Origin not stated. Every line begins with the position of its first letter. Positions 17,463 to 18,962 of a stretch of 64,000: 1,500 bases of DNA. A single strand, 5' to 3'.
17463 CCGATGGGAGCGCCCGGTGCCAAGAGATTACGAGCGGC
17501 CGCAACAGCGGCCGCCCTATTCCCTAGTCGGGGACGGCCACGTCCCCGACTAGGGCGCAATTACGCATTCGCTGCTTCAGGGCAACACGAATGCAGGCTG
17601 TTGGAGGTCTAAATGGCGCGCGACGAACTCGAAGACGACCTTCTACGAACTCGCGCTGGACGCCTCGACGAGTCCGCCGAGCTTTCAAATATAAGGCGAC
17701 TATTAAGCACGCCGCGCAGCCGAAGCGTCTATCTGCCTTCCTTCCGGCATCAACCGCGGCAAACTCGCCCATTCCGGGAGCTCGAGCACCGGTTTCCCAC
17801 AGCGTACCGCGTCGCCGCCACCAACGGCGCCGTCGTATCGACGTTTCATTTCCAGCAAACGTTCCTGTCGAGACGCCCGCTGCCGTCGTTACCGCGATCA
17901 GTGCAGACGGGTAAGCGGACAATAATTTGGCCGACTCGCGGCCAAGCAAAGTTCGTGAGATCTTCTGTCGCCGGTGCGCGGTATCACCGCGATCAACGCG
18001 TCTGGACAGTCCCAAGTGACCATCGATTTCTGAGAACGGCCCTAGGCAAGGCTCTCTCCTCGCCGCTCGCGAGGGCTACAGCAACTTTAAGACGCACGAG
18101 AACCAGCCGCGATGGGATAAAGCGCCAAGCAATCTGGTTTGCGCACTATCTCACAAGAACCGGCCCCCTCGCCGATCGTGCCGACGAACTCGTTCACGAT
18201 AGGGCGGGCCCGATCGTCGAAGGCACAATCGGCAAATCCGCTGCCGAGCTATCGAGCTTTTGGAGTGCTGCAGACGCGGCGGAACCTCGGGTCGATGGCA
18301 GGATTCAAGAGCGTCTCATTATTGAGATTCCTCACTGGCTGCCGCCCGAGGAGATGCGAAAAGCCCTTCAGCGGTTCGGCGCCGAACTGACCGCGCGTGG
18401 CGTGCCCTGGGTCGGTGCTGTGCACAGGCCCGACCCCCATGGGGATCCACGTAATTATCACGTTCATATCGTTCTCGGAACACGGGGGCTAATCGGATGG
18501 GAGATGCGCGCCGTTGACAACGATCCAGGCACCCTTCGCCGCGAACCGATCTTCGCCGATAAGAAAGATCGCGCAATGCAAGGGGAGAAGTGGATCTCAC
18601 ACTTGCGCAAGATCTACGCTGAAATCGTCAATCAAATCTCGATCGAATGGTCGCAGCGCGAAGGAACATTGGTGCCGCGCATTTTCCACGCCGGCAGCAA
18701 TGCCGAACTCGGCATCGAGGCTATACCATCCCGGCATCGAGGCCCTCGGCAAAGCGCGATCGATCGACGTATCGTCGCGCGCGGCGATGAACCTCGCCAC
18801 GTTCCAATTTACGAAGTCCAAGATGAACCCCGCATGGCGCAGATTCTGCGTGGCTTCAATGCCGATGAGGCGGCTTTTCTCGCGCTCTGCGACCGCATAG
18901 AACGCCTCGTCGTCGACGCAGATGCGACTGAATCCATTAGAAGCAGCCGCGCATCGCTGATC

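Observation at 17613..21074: Relaxase with an uncertain start and an ~800-aa C-terminal region of unknown function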

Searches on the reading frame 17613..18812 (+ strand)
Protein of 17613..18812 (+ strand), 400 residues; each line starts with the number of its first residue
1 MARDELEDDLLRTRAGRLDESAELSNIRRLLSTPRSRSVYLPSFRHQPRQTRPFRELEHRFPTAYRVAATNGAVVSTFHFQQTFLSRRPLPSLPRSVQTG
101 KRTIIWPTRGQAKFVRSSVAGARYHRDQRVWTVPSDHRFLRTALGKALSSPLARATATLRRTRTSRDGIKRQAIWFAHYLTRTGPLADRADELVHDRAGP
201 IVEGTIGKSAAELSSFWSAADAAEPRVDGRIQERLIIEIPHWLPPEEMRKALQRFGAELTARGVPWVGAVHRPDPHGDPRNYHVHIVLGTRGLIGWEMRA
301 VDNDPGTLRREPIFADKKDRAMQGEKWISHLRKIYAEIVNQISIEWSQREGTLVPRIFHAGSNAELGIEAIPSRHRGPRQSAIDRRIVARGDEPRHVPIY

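Call 31: predict_structure(alignment_id=A4)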
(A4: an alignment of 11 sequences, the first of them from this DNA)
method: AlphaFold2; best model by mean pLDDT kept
length: 400 residues; sequences in the alignment: 11
mean_pLDDT: 63.4   pTM: 0.57
mean pLDDT of the five models: 63.4, 62.0, 61.1, 55.2, 51.6
residues with pLDDT >= 90: 26; 70-90: 154; 50-70: 99; < 50: 121
segments of 3 or more residues with pLDDT < 50: 1-71, 86-98, 100-102, 227-231, 370-382, 384-389, 391-400
pLDDT, mean of each block of 10 residues (from residue 1): 27 32 46 35 31 32 41 57 49 46 59 73 71 85 77 58 61 73 62 86 84 77 57 74 92 92 87 71 82 81 72 75 66 85 87 74 55 44 48 37
secondary structure, 60 per line:
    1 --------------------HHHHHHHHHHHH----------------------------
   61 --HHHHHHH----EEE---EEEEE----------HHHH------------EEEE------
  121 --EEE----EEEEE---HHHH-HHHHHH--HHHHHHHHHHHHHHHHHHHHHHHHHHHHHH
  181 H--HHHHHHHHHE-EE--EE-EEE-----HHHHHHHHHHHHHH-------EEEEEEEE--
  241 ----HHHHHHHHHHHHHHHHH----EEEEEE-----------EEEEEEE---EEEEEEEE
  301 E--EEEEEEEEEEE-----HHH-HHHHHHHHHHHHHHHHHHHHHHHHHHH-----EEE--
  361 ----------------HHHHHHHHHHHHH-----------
elements in order: H21-32 H63-69 E74-76 E80-84 H95-98 E111-114 E123-125 E130-134 H138-141 H143-148 H151-181 H184-192 E202-204 H210-223 E231-238 H245-261 E266-271 E283-289 E293-301 E304-314 H324-350 E356-358 H377-389
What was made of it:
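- On MOBQ / MobA-MobL relaxases: The model's mean pLDDT is only 63 (call 31).
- The N-terminal model is of low to moderate confidence (mean pLDDT 63; aa 1-71 below 50; call 31). The AF2 model puts strands at aa 74-76 and 80-84, and predicts a long helix (aa 151-181) where a collinear first strand would be expected (call 31). Model confidence in aa 70-100 is low, pLDDT 46-57 (call 31). AF2 confidence for aa 1-71 is below 50 (call 31).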

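Call 41: fold_search(model_id=the predicted structure, library=pdb)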
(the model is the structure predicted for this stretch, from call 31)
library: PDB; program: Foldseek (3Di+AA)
matches with E <= 10: 481; with E <= 0.001: 2
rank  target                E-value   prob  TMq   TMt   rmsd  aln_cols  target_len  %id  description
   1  2ns6                  2.6e-08  1.00  0.32  0.67   6.2       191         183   22  Crystal Structure of the Minimal Relaxase Domain of MobA from Plasmid R1162 (released 2007-02-06)
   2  4ht4_A                1.5e-04  1.00  0.28  0.54   4.4       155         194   17  Molecular Basis of Vancomycin Resistance Transfer in Staphylococcus aureus (released 2013-01-30)
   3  3l6t_A                1.1e-01  0.69  0.19  0.32   6.5       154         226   12  Crystal Structure of an N-terminal Mutant of the Plasmid pCU1 TraI Relaxase Domain (released 2010-05-19)
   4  8il4_B                1.4e-01  0.09  0.10  0.07  17.2       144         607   16  Crystal structure of alcohol oxidase ParAOX(M59V/Q60P/R61N/F101S/N602H)(Polyporus arcularius) (released 2024-03-06)
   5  9mq4_A                1.7e-01  0.09  0.10  0.16  21.0       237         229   11  Damaged 70S ribosome with PrfH bound (released 2025-02-05)
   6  3l57_B                2.1e-01  0.41  0.18  0.32   6.8       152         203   12  Crystal Structure of the Plasmid pCU1 TraI Relaxase Domain (released 2010-05-19)
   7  3k4c_D                3.8e-01  0.08  0.09  0.07  10.2       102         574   11  Pyranose 2-oxidase H167A/T169G mutant (released 2010-02-02)
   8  3k4b                  5.0e-01  0.11  0.11  0.08   7.6        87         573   10  Pyranose 2-oxidase T169S mutant (released 2010-02-02)
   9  5hsa_A                5.3e-01  0.07  0.10  0.07  13.1       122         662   15  Alcohol Oxidase AOX1 from Pichia Pastoris (released 2016-03-09)
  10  4rww_B                6.0e-01  0.18  0.11  0.37  15.9       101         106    9  Crystal Structure of L. monocytogenes PstA in complex with cyclic-di-AMP (released 2014-12-17)
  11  1coy                  6.3e-01  0.10  0.09  0.08  11.8        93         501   11  CRYSTAL STRUCTURE OF CHOLESTEROL OXIDASE COMPLEXED WITH A STEROID SUBSTRATE. IMPLICATIONS FOR FAD DEPENDENT ALCOHOL OXID (released 1993-10-31)
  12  2o99_C                6.7e-01  0.09  0.10  0.19  13.3       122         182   10  The crystal structure of E.coli IclR C-terminal fragment in complex with glyoxylate (released 2007-04-10)
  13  8dua_C                6.7e-01  0.02  0.06  0.07  13.0        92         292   13  SIV E660.CR54 SOS-2P Env Trimer with ITS92.02 (released 2022-10-26)
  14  3k4c_C                6.7e-01  0.02  0.08  0.07  22.2       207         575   11  Pyranose 2-oxidase H167A/T169G mutant (released 2010-02-02)
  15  4d3h_B                7.1e-01  0.11  0.10  0.34  16.8       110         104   13  Structure of PstA (released 2014-12-24)
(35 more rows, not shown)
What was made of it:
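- On MOBQ / MobA-MobL relaxases: Foldseek to 2ns6 gives E 2.6e-8 (TM on target 0.67) and to NES 4ht4 gives E 1.5e-4 (call 41).
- Foldseek to MobA 2ns6 gives E 2.6e-8 (call 41).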
